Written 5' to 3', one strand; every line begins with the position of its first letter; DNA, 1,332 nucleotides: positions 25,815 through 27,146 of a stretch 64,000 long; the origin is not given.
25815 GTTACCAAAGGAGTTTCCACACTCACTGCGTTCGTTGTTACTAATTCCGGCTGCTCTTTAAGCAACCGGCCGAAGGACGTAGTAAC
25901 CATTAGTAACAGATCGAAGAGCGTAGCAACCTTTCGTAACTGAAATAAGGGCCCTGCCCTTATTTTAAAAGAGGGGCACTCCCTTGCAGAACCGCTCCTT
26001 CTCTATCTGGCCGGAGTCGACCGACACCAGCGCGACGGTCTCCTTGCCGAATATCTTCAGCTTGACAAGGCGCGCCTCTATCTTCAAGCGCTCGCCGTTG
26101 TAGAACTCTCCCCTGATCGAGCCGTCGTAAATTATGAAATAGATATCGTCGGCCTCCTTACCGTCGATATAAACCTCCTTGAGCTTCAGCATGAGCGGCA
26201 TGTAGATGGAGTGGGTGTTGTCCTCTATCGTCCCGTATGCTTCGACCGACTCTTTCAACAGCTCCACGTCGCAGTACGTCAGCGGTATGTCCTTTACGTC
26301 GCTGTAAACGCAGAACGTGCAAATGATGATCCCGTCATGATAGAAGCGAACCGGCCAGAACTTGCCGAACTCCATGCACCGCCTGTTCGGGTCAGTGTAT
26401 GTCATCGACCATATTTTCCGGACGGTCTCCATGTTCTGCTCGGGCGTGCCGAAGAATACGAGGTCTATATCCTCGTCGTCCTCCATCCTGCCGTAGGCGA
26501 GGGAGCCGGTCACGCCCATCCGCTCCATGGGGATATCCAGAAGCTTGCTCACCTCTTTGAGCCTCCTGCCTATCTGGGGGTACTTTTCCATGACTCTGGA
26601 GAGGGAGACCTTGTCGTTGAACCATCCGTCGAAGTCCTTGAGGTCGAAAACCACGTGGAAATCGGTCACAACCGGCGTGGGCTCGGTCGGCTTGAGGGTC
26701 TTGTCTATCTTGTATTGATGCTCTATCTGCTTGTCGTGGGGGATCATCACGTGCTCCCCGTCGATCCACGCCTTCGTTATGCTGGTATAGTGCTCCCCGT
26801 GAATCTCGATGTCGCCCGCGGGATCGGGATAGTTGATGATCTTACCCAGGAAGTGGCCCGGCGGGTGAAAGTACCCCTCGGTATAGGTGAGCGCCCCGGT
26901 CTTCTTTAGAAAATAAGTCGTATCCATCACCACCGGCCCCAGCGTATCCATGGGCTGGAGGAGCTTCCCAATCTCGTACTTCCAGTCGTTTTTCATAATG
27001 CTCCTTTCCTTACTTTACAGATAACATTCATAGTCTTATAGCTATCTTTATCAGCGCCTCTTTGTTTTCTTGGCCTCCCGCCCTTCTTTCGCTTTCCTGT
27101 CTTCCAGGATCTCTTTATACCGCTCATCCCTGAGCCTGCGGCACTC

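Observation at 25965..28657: Minus-strand cluster of two secreted single-HKD (PLD/Nuc-like) paralogs followed by a nucleotidyltransferase-fold protein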

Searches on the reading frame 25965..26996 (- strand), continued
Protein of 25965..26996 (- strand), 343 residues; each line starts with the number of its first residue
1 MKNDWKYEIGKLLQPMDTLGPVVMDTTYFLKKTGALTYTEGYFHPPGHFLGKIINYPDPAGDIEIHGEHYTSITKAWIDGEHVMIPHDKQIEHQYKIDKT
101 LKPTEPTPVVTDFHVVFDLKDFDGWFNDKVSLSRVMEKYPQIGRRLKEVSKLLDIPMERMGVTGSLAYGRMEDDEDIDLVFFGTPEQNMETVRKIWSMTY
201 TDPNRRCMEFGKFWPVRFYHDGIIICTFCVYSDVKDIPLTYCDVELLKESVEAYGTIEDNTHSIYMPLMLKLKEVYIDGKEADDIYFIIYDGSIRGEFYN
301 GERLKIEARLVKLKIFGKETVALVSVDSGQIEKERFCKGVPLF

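Call 41: search_protein_representatives(alignment_id=A1)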
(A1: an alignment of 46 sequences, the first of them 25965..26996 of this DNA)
Query: 46 sequences, 343 profile positions. Proteins with E-value up to 0.001 (for the whole library): 295; up to 1e-10: 113; up to 1e-30: 45. The best 150 are listed.
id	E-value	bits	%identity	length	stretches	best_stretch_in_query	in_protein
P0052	2.0e-144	497.4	-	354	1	2-342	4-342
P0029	5.7e-138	476.2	-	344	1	1-343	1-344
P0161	7.9e-132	456.0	-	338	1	1-333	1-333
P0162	1.4e-130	451.9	-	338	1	1-334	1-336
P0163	3.6e-126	437.4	-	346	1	2-336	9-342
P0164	4.5e-123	427.2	-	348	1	5-333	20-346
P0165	6.9e-120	416.7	-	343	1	2-333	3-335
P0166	5.8e-114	397.3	-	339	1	1-335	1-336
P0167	1.4e-113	396.0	-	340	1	1-336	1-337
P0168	1.6e-109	382.7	-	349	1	3-336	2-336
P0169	9.7e-107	373.5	-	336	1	1-330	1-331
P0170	9.1e-106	370.3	-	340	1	8-334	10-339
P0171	2.6e-105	368.8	-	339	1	2-331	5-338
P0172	1.3e-100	353.4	-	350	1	10-317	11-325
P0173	1.9e-91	323.2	-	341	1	8-318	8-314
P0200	7.4e-33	130.6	-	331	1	21-331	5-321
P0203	4.5e-31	124.7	-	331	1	21-329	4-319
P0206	6.3e-28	114.4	-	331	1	22-329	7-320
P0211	6.6e-26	107.7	-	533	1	22-317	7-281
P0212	6.9e-25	104.4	-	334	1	38-313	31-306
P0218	4.8e-22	95.0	-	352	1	22-326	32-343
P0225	1.7e-20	90.0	-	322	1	33-317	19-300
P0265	2.7e-11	59.7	-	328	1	24-309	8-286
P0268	3.7e-11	59.2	-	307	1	23-330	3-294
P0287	3.3e-09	52.8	-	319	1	21-326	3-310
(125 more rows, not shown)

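Call 42: list_cluster_members(proteins=[P0200, P0203, P0206, P0212, P0218, P0225, P0265, P0268, P0287, P0211])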
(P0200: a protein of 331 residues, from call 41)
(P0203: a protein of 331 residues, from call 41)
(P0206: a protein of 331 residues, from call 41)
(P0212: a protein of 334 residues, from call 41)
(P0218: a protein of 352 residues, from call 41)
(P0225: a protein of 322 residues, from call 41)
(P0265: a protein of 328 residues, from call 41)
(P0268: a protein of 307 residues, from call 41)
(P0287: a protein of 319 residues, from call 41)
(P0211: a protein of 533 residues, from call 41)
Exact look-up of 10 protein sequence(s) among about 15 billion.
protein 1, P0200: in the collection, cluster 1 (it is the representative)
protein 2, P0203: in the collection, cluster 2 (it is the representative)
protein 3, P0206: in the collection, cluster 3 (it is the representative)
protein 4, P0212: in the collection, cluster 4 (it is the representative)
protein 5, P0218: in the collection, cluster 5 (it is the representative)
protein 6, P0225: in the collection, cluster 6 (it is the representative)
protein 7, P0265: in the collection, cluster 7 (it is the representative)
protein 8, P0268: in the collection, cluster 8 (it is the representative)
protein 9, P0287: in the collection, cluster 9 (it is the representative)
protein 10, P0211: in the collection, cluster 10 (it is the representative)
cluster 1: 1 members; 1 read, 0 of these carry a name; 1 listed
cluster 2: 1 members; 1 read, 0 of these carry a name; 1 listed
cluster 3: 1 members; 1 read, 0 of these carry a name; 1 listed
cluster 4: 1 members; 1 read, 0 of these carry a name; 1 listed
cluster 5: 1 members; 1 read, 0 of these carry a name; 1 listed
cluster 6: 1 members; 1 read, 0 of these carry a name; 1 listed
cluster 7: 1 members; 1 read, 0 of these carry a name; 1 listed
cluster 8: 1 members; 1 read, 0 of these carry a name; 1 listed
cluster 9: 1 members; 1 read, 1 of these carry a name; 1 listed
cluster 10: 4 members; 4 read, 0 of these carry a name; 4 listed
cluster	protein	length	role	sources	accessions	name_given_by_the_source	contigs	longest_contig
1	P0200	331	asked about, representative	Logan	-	-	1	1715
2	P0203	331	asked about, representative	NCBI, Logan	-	-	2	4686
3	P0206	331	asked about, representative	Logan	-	-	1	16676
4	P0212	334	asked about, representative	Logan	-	-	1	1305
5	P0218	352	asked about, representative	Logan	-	-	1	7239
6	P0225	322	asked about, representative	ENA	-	-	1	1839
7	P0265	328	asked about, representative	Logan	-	-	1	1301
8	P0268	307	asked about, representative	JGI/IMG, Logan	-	-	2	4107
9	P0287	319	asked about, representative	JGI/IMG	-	predicted nucleotidyltransferase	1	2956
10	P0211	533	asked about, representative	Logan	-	-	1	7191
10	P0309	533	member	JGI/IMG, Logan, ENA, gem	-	-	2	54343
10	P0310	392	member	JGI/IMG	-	-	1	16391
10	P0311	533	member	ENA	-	-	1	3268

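Call 43: search_protein_families(library=pfam, proteins=[P0200, P0203, P0206, P0212, P0218, P0225, P0265, P0268, P0287, P0211], max_evalue=0.01)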
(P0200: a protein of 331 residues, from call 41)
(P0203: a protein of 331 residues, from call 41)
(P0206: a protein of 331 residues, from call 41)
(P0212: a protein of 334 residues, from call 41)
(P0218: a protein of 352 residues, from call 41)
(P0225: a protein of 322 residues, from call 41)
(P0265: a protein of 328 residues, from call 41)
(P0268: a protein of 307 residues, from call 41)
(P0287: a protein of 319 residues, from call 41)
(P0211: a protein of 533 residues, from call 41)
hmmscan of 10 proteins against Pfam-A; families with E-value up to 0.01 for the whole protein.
P0200 (331 aa): 0 families

P0203 (331 aa): 0 families

P0206 (331 aa): 0 families

P0212 (334 aa): 0 families

P0218 (352 aa): 0 families

P0225 (322 aa): 0 families

P0265 (328 aa): 0 families

P0268 (307 aa): 0 families

P0287 (319 aa): 0 families

P0211 (533 aa): 6 families
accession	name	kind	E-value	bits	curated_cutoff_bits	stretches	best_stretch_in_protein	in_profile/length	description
PF13649.12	Methyltransf_25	-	1.3e-11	45.4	27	1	333-430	1-97/97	Methyltransferase domain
PF13847.12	Methyltransf_31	-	3.8e-10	40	27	1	330-438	4-113/145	Methyltransferase domain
PF08241.18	Methyltransf_11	-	4.7e-10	40.4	21.2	1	334-431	1-92/95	Methyltransferase domain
PF13489.12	Methyltransf_23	-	1.3e-06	28.7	27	1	331-479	24-160/164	Methyltransferase domain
PF08242.18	Methyltransf_12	-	2.3e-05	25.5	30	1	334-430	1-96/98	Methyltransferase domain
PF01909.29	NTP_transf_2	-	0.0026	18.6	21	1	139-167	16-44/93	Nucleotidyltransferase domain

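Call 60: find_encoding_contigs(protein=P0003, flank=5000, max_places=2)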
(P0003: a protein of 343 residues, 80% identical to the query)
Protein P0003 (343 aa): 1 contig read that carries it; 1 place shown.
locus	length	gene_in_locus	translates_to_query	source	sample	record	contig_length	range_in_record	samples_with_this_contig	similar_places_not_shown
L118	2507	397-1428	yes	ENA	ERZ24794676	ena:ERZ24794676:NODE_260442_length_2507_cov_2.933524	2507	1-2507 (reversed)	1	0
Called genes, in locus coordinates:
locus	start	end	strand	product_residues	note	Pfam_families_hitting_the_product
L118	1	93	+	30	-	?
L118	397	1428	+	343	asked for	-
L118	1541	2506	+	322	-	?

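Call 69: search_protein_families(library=pfam, proteins=[L016:5062-8004:+, L016:9277-10533:-, L020:10437-11522:+, L005:1265-2473:+, L010:9296-9910:+, L029:11352-12293:+, L029:12550-13917:+, L028:4806-5570:-], max_evalue=0.001)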
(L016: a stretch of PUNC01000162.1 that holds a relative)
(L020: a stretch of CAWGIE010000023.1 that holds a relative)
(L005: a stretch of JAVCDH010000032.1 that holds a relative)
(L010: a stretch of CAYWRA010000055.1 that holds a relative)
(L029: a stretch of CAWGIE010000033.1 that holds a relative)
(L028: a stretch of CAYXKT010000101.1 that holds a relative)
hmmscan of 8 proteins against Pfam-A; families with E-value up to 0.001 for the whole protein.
L016:5062-8004:+ (980 aa): 5 families
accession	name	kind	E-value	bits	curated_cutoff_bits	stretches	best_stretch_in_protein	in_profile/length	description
PF00208.27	ELFV_dehydrog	-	3e-37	129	23.4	1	601-821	1-195/241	Glutamate/Leucine/Phenylalanine/Valine dehydrogenase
PF05088.18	Bac_GDH_CD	-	1.6e-24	86.8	22.8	2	406-673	16-293/497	Bacterial NAD-glutamate dehydrogenase, catalytic domain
PF23152.1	GDH_2nd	-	4.5e-16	59.4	27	1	96-287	2-222/225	NAD-specific glutamate dehydrogenase, second domain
PF23147.2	GDH2_N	-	1.8e-08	34.9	27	1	26-83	7-64/65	NAD-dependent glutamate dehydrogenase, N-terminal domain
PF21078.2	GDH_HM3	-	0.00075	20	24.6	0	347-377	36-66/66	Glutamate dehydrogenase, helical motif 3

L016:9277-10533:- (418 aa): 2 families
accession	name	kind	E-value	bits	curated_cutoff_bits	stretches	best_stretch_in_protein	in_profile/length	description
PF00208.27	ELFV_dehydrog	-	8.6e-74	248.7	23.4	1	183-415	1-241/241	Glutamate/Leucine/Phenylalanine/Valine dehydrogenase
PF02812.23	ELFV_dehydrog_N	-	4.6e-59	198.2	25.3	1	37-164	1-128/129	Glu/Leu/Phe/Val dehydrogenase, dimerisation domain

L020:10437-11522:+ (361 aa): 0 families

L005:1265-2473:+ (402 aa): 11 families
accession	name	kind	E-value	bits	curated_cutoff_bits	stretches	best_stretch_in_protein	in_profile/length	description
PF13646.12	HEAT_2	-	9.2e-65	215.4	27.7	5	255-335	5-87/88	HEAT repeats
PF03130.22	HEAT_PBS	-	1.6e-32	108.7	20.9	1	109-133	3-27/27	PBS lyase HEAT-like repeat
PF02985.28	HEAT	-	5e-30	101.1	23.5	0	62-87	2-27/31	HEAT repeat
PF13513.12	HEAT_EZ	-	7.6e-19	68.2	27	0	61-85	29-53/55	HEAT-like repeat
PF01602.26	Adaptin_N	-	3.8e-14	52.6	37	2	57-290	111-343/524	Adaptin N terminal region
PF00514.29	Arm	-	9e-11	41.9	20.6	0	61-85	13-37/41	Armadillo/beta-catenin-like repeat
PF12717.13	Cnd1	-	1.3e-10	42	26.4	0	311-379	21-95/162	non-SMC mitotic condensation complex subunit 1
PF20168.4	PDS5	-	1.8e-05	23.2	27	0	310-373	320-391/1053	Sister chromatid cohesion protein PDS5 protein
PF01347.28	Vitellogenin_N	-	6.1e-05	22.2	24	0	114-153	485-527/590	Lipoprotein amino terminal region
PF10363.15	RTP1_C1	-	7.7e-05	23.2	25.9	0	305-350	34-79/112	Required for nuclear transport of RNA pol II C-terminus 1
PF18991.6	DUF5724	-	0.00039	19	25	0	206-343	417-556/1214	Family of unknown function (DUF5724)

L010:9296-9910:+ (204 aa): 2 families
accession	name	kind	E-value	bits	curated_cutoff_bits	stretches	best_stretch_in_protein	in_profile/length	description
PF00011.27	HSP20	-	1e-20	74.1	20.8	1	101-203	1-101/102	Hsp20/alpha crystallin family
PF17886.7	ArsA_HSP20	-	7.2e-06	25.9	22.5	1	107-187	2-62/63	HSP20-like domain found in ArsA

L029:11352-12293:+ (313 aa): 3 families
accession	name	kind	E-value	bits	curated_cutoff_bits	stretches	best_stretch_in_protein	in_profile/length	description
PF13720.11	Acetyltransf_11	-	1.2e-25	90.1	24.5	1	231-310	1-82/82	Udp N-acetylglucosamine O-acyltransferase; Domain 2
PF00132.30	Hexapep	-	4.6e-24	83.5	27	2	160-194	2-36/36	Bacterial transferase hexapeptide (six repeats)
PF25084.1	LbH_EIF2B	-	1.3e-08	35.2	54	1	144-232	12-97/105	EIF2B subunit epsilon LbH domain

L029:12550-13917:+ (455 aa): 3 families
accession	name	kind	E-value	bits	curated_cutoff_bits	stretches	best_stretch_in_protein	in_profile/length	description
PF07662.18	Nucleos_tra2_C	-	3e-77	259.5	32.3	1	238-452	1-213/213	Na+ dependent nucleoside transporter C-terminus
PF07670.19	Gate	-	1.6e-19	70.7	29.6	1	131-229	2-102/104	Nucleoside recognition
PF01773.25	Nucleos_tra2_N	-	5.1e-14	53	27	1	8-96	1-74/74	Na+ dependent nucleoside transporter N-terminus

L028:4806-5570:- (254 aa): 2 families
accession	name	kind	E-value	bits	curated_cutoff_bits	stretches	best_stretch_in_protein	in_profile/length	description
PF03734.19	YkuD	-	4.1e-17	63.5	23.4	1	129-252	2-146/146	L,D-transpeptidase catalytic domain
PF01476.26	LysM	-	2e-14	53.7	20.9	1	82-124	1-42/43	LysM domain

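Call 79: fold_search(model_id=the predicted structure, library=viral)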
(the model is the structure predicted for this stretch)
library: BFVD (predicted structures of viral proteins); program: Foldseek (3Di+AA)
matches with E <= 10: 574; with E <= 0.001: 0
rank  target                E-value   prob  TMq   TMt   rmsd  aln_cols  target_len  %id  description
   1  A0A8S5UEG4            1.9e-03  1.00  0.19  0.52   5.5        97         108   18  Uncharacterized protein [Podoviridae sp. ctjVy23]
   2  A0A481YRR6            2.2e-03  1.00  0.22  0.60   3.1       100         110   15  Uncharacterized protein [Marseillevirus LCMAC101]
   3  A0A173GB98            2.8e-03  1.00  0.21  0.55   4.3       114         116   14  (no name in the UniProt tables at hand)
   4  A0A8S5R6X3            3.3e-03  1.00  0.19  0.35   4.5       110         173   14  Lipoprotein [virus sp. ctCsQ3]
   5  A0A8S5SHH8            5.4e-03  0.99  0.20  0.40   7.9       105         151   12  Single-stranded DNA-binding protein [Siphoviridae sp. ctzyE57]
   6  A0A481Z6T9            6.9e-03  1.00  0.17  0.31   4.9        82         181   20  Uncharacterized protein [Pithovirus LCPAC202]
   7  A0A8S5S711            7.7e-03  0.66  0.19  0.28  18.7       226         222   13  Single strand binding protein [Siphoviridae sp. ctVDy27]
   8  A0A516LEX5            9.3e-03  1.00  0.21  0.49   5.4       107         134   13  (no name in the UniProt tables at hand)
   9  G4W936                9.9e-03  0.96  0.17  0.43   6.8       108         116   15  Single-stranded DNA-binding protein [Tetrasphaera phage TJE1]
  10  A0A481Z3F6            1.0e-02  1.00  0.20  0.43   5.8       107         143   15  Uncharacterized protein [Pithovirus LCPAC103]
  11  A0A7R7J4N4            1.4e-02  0.95  0.15  0.19   4.9        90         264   16  (no name in the UniProt tables at hand)
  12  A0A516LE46            1.5e-02  0.90  0.16  0.42   6.6        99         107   14  (no name in the UniProt tables at hand)
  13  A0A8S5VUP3            1.5e-02  0.90  0.17  0.26   5.9        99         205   17  (no name in the UniProt tables at hand)
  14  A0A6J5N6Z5            2.0e-02  0.95  0.18  0.47   7.4       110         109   14  Uncharacterized protein [uncultured Caudovirales phage]
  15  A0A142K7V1            2.6e-02  0.93  0.19  0.31   5.1       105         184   12  Uncharacterized protein [Mycobacterium phage Pipsqueaks]
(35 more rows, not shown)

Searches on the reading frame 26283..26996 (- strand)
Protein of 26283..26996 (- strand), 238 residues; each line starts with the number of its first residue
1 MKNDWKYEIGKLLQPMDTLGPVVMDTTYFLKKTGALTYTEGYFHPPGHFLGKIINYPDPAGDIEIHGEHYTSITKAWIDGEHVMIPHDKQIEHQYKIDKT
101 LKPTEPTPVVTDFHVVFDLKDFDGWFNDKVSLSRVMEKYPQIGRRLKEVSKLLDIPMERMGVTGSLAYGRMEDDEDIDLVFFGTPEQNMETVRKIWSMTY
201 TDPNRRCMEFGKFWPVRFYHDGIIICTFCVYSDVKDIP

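Call 62: predict_structure(alignment_id=A4)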
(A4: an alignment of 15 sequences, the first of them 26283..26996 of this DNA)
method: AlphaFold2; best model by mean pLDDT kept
length: 238 residues; sequences in the alignment: 15
mean_pLDDT: 87.6   pTM: 0.87
mean pLDDT of the five models: 87.6, 87.6, 87.3, 85.3, 83.5
residues with pLDDT >= 90: 134; 70-90: 82; 50-70: 16; < 50: 6
segments of 3 or more residues with pLDDT < 50: 211-214
pLDDT, mean of each block of 10 residues (from residue 1): 87 94 92 95 88 94 92 88 85 86 58 84 97 94 94 96 93 82 95 90 75 67 90 87
secondary structure, 60 per line:
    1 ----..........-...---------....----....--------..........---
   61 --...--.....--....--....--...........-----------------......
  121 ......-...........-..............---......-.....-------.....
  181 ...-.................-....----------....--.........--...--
elements in order: H5-12 E28-31 E36-39 E48-57 E63-65 E68-72 E75-78 E81-84 H87-97 E115-118 E122-126 H128-138 H140-153 E160-162 H164-168 E176-183 H185-201 E217-220 E223-231

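Call 65: fold_search(model_id=the predicted structure, library=pdb)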
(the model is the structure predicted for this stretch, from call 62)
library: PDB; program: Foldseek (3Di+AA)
matches with E <= 10: 323; with E <= 0.001: 0
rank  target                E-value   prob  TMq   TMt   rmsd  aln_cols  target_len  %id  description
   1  1q78                  3.5e-02  0.89  0.27  0.15   9.7       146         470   16  Crystal structure of poly(A) polymerase in complex with 3'-dATP and magnesium chloride (released 2004-09-07)
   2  4lt6_B                7.1e-02  0.66  0.25  0.15  10.2       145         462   18  Crystal Structure of human poly(A) polymerase gamma (released 2013-10-09)
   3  7qps_B                9.6e-02  0.69  0.25  0.21   7.3       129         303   10  Structure of Mn-free SpoT (released 2023-01-18)
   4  2o1p_A                1.2e-01  0.54  0.24  0.12  10.5       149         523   17  Structure of yeast Poly(A) Polymerase in a somewhat closed state (released 2007-01-23)
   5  7qps_A                1.2e-01  0.63  0.25  0.20   7.4       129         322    9  Structure of Mn-free SpoT (released 2023-01-18)
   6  1fa0_A                1.5e-01  0.69  0.25  0.13   7.9       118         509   16  STRUCTURE OF YEAST POLY(A) POLYMERASE BOUND TO MANGANATE AND 3'-DATP (released 2000-08-30)
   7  3c66_A                1.6e-01  0.47  0.23  0.12   8.2       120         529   18  Yeast poly(A) polymerase in complex with Fip1 residues 80-105 (released 2008-05-20)
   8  2ikf_B                1.7e-01  0.44  0.24  0.19   9.6       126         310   16  Terminal uridylyl transferase 4 from Trypanosoma brucei with bound UTP (released 2007-02-20)
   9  1f5a                  1.8e-01  0.44  0.24  0.14  11.0       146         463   16  CRYSTAL STRUCTURE OF MAMMALIAN POLY(A) POLYMERASE (released 2000-09-13)
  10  2hhp                  1.9e-01  0.51  0.24  0.13   9.7       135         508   17  Structure of yeast poly(A) polymerase in a closed conformation. (released 2007-01-23)
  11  3c66_B                2.4e-01  0.57  0.27  0.14   9.6       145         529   16  Yeast poly(A) polymerase in complex with Fip1 residues 80-105 (released 2008-05-20)
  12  7fu4                  2.4e-01  0.25  0.21  0.16   9.7       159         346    9  Crystal Structure of human cyclic GMP-AMP synthase in complex with 2-[(2-fluoro-4-phenylphenyl)methylamino]-5-propyl-4H- (released 2024-02-21)
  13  2o1p_B                2.5e-01  0.28  0.19  0.10   9.2       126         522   19  Structure of yeast Poly(A) Polymerase in a somewhat closed state (released 2007-01-23)
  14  5z4m                  2.9e-01  0.69  0.28  0.20   7.8       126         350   13  Structure of TailorD343A with bound UTP and Mg (released 2018-10-31)
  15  4nkt_B                3.2e-01  0.54  0.26  0.21  10.7       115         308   11  Structure of Cid1 in complex with the UTP analog UMPNPP (released 2013-12-18)
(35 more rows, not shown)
